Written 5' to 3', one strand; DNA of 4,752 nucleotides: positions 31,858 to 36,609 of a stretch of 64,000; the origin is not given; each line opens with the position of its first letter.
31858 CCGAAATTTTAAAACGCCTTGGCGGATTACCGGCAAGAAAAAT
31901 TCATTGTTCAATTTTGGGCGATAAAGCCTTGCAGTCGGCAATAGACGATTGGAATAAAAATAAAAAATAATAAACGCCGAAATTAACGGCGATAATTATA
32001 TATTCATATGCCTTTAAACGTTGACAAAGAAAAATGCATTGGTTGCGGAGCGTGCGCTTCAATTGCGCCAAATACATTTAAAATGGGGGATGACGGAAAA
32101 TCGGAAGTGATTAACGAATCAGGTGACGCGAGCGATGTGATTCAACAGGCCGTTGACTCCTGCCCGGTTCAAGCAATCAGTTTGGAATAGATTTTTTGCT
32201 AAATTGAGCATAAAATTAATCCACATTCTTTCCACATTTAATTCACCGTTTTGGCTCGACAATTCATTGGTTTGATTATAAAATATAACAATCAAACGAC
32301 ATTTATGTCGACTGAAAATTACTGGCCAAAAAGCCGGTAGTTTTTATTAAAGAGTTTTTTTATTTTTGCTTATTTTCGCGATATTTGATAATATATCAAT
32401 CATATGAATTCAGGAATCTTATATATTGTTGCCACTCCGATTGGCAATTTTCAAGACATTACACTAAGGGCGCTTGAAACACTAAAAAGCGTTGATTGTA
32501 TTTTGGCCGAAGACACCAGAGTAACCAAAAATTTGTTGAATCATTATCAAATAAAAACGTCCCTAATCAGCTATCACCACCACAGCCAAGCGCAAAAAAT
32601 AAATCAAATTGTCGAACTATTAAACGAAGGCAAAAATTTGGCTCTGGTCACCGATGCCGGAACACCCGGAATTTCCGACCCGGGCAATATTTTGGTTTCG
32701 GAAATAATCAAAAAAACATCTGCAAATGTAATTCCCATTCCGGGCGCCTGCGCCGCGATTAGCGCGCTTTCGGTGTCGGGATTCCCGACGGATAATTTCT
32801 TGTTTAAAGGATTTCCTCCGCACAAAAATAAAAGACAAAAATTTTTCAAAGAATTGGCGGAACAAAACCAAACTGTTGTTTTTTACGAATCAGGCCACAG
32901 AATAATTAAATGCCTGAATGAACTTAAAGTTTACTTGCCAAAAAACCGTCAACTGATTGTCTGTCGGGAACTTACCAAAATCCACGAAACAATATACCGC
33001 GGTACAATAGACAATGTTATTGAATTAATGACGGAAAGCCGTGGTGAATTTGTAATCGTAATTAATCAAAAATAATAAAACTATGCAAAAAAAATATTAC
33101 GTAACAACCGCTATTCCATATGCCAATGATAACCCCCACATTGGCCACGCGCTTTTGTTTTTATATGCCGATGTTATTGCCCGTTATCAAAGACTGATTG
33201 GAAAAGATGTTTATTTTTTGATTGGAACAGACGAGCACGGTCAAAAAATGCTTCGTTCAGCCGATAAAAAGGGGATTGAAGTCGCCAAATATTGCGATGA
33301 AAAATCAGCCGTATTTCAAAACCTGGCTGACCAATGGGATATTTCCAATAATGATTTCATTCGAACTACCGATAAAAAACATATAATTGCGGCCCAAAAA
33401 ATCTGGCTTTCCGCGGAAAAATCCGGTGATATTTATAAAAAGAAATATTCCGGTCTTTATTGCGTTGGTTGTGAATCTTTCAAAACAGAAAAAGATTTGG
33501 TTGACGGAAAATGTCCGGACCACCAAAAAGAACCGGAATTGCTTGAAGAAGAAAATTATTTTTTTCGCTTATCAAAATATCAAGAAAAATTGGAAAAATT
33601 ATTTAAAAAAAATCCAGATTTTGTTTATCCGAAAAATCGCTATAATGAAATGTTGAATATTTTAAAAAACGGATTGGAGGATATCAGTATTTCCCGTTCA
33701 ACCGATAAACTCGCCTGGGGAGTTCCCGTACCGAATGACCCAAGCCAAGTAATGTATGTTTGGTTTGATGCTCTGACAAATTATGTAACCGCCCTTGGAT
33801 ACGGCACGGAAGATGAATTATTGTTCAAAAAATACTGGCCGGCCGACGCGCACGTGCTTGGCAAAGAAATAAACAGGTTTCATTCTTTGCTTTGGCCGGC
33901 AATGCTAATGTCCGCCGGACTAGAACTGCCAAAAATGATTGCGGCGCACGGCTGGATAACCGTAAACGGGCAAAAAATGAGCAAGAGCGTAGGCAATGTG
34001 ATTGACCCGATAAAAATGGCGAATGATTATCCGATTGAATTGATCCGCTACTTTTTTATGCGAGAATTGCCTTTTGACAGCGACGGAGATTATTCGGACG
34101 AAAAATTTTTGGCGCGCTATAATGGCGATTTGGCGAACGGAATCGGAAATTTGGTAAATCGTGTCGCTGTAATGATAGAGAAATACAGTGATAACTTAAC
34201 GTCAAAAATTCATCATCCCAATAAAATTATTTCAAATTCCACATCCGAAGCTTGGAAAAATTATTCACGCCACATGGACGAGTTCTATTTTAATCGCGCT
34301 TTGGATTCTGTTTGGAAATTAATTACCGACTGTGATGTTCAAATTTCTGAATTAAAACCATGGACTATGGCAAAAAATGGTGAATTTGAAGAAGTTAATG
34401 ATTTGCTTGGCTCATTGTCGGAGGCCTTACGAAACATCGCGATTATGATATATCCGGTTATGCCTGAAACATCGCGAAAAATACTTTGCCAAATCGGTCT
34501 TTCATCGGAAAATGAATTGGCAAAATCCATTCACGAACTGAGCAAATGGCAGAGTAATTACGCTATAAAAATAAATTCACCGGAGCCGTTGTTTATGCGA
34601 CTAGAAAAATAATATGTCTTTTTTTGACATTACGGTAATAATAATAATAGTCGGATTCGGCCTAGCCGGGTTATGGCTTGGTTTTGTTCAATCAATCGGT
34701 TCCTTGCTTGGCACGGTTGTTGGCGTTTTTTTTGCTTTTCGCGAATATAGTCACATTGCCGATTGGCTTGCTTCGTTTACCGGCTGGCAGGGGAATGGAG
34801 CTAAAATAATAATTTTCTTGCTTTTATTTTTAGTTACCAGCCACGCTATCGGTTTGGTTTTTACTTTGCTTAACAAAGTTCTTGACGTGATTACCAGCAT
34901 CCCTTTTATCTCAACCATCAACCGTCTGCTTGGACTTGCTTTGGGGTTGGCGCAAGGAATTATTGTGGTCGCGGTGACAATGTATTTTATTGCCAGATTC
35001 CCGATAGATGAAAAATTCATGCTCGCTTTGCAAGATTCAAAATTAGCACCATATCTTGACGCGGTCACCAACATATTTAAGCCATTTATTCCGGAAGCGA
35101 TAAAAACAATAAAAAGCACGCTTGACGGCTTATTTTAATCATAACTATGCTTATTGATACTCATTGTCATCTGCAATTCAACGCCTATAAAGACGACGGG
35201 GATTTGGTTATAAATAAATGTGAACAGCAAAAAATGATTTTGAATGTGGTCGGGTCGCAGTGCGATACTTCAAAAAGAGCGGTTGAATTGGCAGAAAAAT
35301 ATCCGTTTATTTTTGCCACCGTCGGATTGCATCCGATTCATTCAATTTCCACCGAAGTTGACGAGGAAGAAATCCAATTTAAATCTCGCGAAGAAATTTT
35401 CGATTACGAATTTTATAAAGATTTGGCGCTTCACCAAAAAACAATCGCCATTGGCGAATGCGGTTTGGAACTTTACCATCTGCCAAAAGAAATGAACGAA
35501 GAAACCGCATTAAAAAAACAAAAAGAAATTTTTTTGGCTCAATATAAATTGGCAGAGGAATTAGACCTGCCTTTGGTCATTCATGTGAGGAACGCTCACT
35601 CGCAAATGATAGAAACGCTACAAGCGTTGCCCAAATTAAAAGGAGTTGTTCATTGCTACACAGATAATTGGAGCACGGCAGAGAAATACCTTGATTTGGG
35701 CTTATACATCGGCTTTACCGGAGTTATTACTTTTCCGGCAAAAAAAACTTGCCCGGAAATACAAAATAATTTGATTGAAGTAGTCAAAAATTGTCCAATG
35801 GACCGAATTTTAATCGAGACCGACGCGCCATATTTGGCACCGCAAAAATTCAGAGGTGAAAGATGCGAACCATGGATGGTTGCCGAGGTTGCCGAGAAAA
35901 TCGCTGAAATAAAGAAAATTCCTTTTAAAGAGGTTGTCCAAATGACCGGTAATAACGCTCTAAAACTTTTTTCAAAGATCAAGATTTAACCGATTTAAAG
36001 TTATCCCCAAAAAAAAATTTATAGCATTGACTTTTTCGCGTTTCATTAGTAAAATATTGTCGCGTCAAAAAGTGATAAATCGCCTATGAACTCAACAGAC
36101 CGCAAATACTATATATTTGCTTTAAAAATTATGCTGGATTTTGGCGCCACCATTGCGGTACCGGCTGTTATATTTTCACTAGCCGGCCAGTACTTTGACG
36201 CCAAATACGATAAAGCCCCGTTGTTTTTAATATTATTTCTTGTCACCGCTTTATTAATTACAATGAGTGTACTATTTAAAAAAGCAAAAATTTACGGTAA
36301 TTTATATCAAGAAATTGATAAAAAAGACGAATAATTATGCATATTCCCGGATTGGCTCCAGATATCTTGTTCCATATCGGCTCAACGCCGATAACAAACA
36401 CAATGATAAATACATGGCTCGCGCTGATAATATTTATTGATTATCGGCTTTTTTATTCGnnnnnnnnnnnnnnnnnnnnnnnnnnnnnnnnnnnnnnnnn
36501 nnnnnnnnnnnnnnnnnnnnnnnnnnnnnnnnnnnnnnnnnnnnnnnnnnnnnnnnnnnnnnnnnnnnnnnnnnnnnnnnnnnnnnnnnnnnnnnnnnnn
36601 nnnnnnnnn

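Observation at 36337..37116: atpB (F0 subunit a) is interrupted by two compensating frameshifts inside an otherwise intact ATP synthase operon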

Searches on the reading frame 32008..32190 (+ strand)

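Call 19: search_protein_families(library=pfam, proteins=[window:32008-32190:+])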
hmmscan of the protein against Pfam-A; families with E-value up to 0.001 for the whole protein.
window:32008-32190:+ (60 aa): 8 families
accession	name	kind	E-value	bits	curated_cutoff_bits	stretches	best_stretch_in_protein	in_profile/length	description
PF13370.11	Fer4_13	-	1.9e-17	64.1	24.5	1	5-58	1-57/58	4Fe-4S single cluster domain of Ferredoxin I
PF13459.11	Fer4_15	-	4.1e-14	53.5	22.4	1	5-58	3-65/66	4Fe-4S single cluster domain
PF00037.32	Fer4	-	1.2e-07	31.6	21.1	1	5-18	3-16/24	4Fe-4S binding domain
PF12837.12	Fer4_6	-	1.2e-05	25.5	25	1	4-18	3-17/24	4Fe-4S binding domain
PF25160.1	LdpA_Fe-S-bd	-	1.7e-05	25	27.6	0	5-22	23-40/49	LdpA Fe-S cluster-binding domain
PF12838.12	Fer4_7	-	0.00015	22.6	27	0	9-55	1-51/52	4Fe-4S dicluster domain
PF14697.11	Fer4_21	-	0.00033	21.1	35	1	5-58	3-58/59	4Fe-4S dicluster domain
PF12797.12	Fer4_2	-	0.0004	20.6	24.5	1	5-18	5-18/22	4Fe-4S binding domain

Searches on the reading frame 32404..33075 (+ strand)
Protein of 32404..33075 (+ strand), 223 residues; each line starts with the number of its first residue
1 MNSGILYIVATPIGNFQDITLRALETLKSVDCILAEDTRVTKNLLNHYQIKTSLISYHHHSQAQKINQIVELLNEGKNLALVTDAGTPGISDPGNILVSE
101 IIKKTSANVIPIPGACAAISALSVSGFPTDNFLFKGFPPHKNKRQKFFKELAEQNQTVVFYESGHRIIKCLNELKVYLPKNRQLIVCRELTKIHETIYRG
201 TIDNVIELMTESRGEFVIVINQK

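Call 19: search_protein_families(library=pfam, proteins=[window:32404-33075:+])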
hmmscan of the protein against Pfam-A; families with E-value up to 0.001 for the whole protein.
window:32404-33075:+ (223 aa): 1 family
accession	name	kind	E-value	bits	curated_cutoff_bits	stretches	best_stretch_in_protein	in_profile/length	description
PF00590.25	TP_methylase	-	7.5e-32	111.4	27.8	1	6-204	2-210/212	Tetrapyrrole (Corrin/Porphyrin) Methylases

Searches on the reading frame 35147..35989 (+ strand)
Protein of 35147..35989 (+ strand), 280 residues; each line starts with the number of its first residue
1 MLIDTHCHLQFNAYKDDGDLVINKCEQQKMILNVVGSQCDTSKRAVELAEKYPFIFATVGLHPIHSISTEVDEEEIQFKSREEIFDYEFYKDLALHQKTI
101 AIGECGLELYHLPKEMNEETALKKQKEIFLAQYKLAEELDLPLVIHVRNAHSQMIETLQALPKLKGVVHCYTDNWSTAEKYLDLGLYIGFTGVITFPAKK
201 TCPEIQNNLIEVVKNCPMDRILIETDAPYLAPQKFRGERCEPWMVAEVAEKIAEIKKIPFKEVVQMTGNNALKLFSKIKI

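Call 22: find_encoding_contigs(protein=window:35147-35989:+, flank=10000, max_places=10)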
Protein window:35147-35989:+ (280 aa): 1 contig read that carries it; 1 place shown.
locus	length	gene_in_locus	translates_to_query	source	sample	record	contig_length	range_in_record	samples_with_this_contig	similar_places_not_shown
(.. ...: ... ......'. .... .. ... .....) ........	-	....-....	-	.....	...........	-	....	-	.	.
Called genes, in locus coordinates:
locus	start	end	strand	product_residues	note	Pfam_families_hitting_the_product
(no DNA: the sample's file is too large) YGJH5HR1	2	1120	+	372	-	?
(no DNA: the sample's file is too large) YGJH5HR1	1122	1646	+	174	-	PF02674:Colicin_V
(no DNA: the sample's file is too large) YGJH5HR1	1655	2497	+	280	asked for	PF01026:TatD_DNase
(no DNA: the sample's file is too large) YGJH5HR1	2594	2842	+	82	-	PF09527:ATPase_gene1 (weak)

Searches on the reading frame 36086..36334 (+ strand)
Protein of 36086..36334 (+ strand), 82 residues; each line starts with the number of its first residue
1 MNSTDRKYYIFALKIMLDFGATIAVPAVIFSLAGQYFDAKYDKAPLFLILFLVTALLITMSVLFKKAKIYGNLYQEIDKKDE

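Call 4: search_protein_families(library=pfam, proteins=[window:36086-36331:+], max_evalue=0.01)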
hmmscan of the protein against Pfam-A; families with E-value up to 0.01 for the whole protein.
seq(82 aa): 1 family
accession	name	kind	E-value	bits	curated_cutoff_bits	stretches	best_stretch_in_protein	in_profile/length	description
PF09527.15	ATPase_gene1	-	6.8e-07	29.7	26.6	1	19-65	7-53/54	Putative F0F1-ATPase subunit Ca2+/Mg2+ transporter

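Call 11: find_encoding_contigs(protein=window:36086-36334:+, flank=3000, max_places=10)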
Protein window:36086-36334:+ (82 aa): 12 contigs read that carry it; 7 places shown.
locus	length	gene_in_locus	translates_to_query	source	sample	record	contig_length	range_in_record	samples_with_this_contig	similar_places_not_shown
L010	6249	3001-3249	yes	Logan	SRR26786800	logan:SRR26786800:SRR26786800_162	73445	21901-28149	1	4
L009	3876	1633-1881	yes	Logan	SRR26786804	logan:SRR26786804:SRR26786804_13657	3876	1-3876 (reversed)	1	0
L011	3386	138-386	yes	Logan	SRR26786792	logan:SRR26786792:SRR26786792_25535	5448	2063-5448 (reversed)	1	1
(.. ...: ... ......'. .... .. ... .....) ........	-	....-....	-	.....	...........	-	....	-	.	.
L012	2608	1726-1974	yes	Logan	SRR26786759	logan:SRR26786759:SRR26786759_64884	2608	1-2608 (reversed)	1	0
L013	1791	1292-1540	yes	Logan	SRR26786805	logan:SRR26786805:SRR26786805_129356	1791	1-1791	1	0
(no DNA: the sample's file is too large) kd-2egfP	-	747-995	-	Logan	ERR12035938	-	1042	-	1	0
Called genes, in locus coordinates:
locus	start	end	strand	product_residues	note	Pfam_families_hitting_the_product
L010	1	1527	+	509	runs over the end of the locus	PF00133:tRNA-synt_1, PF09334:tRNA-synt_1g, PF00133:tRNA-synt_1, PF01406:tRNA-synt_1e (weak), PF08264:Anticodon_1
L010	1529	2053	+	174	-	PF02674:Colicin_V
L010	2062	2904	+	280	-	PF01026:TatD_DNase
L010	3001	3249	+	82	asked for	PF09527:ATPase_gene1 (weak)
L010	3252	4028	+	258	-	PF00119:ATP-synt_A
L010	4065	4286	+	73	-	PF00137:ATP-synt_C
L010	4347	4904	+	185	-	PF00430:ATP-synt_B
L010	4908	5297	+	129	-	PF00213:OSCP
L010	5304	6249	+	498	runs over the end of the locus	PF02874:ATP-synt_ab_N, PF00006:ATP-synt_ab, PF00306:ATP-synt_ab_C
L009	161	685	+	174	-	PF02674:Colicin_V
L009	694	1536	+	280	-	PF01026:TatD_DNase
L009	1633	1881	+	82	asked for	PF09527:ATPase_gene1 (weak)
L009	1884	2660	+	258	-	PF00119:ATP-synt_A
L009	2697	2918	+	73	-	PF00137:ATP-synt_C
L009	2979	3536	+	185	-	PF00430:ATP-synt_B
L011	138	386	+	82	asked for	PF09527:ATPase_gene1 (weak)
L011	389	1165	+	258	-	PF00119:ATP-synt_A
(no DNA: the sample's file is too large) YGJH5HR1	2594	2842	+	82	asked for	PF09527:ATPase_gene1 (weak)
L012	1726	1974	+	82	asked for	PF09527:ATPase_gene1 (weak)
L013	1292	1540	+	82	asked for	PF09527:ATPase_gene1 (weak)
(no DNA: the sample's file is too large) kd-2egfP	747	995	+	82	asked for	PF09527:ATPase_gene1 (weak)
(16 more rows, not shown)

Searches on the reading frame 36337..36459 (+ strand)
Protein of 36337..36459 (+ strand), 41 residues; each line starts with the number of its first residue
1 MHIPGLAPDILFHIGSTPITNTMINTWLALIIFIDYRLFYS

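Call 26: list_cluster_members(proteins=[window:36337-36459:+, window:36512-36814:+, window:36566-36814:+, window:36757-37113:+, window:36763-37113:+, window:36814-37113:+, window:36862-37113:+, window:36874-37113:+, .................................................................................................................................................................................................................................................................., P0001])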
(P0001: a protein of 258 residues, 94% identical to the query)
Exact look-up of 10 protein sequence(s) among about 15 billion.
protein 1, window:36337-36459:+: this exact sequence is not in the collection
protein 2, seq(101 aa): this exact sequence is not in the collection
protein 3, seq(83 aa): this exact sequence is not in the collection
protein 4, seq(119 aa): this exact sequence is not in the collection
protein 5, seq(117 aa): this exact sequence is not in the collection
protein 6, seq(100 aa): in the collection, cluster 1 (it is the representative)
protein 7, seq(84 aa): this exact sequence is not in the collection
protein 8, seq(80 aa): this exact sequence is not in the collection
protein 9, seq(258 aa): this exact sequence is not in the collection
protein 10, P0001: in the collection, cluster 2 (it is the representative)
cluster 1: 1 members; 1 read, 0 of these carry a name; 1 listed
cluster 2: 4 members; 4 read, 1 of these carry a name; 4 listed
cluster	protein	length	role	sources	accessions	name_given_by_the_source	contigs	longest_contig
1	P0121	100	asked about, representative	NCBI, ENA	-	-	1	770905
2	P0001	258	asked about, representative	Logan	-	-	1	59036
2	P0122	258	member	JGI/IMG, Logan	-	F-type H+-transporting ATPase subunit a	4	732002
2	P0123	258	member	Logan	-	-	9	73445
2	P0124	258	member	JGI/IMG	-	-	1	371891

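Call 27: find_encoding_contigs(protein=P0121, flank=2000, max_places=5)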
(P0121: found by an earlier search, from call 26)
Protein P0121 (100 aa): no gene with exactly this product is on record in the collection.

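Call 29: find_encoding_contigs(protein=P0124, flank=10000, max_places=3)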
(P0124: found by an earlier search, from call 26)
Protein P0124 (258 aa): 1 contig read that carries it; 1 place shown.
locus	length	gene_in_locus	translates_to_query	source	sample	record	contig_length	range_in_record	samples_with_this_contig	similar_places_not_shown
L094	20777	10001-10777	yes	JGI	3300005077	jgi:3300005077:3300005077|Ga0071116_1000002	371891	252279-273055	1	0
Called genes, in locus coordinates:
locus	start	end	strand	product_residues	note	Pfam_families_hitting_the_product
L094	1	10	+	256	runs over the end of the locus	PF02673:BacA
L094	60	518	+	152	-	PF00571:CBS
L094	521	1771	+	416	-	PF00587:tRNA-synt_2b, PF03129:HGTP_anticodon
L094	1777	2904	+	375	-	PF22025:ThiI_fer, PF02926:THUMP, PF02568:ThiI, PF06508:QueC (faint)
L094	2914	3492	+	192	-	PF13482:RNase_H_2, PF10108:DNA_pol_B_exo2 (weak)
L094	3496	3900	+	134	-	PF02082:Rrf2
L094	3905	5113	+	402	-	PF00266:Aminotran_5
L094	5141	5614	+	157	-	PF01592:NifU_N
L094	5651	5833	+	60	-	PF12837:Fer4_6 (faint), PF00037:Fer4 (weak), PF13459:Fer4_15, PF13370:Fer4_13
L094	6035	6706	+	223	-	PF00590:TP_methylase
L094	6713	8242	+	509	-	PF00133:tRNA-synt_1, PF09334:tRNA-synt_1g, PF00133:tRNA-synt_1, PF01406:tRNA-synt_1e (weak), PF08264:Anticodon_1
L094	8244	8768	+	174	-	PF02674:Colicin_V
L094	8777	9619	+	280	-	PF01026:TatD_DNase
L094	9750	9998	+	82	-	PF09527:ATPase_gene1 (weak)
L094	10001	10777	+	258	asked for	PF00119:ATP-synt_A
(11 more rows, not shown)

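Call 30: find_encoding_contigs(protein=P0123, flank=10000, max_places=10)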
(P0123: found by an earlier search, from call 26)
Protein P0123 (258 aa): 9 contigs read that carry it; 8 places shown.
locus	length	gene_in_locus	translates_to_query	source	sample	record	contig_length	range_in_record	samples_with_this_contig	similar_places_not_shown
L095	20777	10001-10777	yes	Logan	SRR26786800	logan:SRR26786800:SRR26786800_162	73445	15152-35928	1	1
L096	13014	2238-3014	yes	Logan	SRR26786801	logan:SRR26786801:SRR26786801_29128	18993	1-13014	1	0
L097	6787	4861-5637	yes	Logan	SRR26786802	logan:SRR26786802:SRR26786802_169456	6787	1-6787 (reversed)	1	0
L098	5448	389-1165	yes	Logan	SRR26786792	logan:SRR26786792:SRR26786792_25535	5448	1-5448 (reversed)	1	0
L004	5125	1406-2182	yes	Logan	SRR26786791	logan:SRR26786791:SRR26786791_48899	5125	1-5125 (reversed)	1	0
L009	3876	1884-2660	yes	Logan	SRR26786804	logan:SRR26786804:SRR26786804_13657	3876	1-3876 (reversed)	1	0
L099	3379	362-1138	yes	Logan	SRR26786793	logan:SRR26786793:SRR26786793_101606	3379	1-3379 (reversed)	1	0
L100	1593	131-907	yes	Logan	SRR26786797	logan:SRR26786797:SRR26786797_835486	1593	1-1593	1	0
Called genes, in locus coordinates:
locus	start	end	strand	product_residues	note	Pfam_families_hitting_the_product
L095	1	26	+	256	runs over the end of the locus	PF02673:BacA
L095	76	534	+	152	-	PF00571:CBS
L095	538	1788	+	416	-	PF00587:tRNA-synt_2b, PF03129:HGTP_anticodon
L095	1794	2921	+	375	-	PF22025:ThiI_fer, PF02926:THUMP, PF02568:ThiI, PF06508:QueC (weak)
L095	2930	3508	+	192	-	PF13482:RNase_H_2, PF10108:DNA_pol_B_exo2 (weak)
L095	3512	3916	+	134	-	PF02082:Rrf2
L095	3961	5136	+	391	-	PF00266:Aminotran_5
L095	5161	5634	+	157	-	PF01592:NifU_N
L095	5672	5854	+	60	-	PF00037:Fer4 (weak), PF12837:Fer4_6 (faint), PF13459:Fer4_15, PF13370:Fer4_13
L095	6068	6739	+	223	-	PF00590:TP_methylase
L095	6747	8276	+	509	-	PF00133:tRNA-synt_1, PF09334:tRNA-synt_1g, PF00133:tRNA-synt_1, PF01406:tRNA-synt_1e (weak), PF08264:Anticodon_1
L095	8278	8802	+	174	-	PF02674:Colicin_V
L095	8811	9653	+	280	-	PF01026:TatD_DNase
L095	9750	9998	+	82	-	PF09527:ATPase_gene1 (weak)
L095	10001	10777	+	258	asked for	PF00119:ATP-synt_A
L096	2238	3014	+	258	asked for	PF00119:ATP-synt_A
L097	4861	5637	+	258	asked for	PF00119:ATP-synt_A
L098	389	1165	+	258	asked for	PF00119:ATP-synt_A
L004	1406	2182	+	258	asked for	PF00119:ATP-synt_A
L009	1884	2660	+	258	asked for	PF00119:ATP-synt_A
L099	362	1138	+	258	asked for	PF00119:ATP-synt_A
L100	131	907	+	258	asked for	PF00119:ATP-synt_A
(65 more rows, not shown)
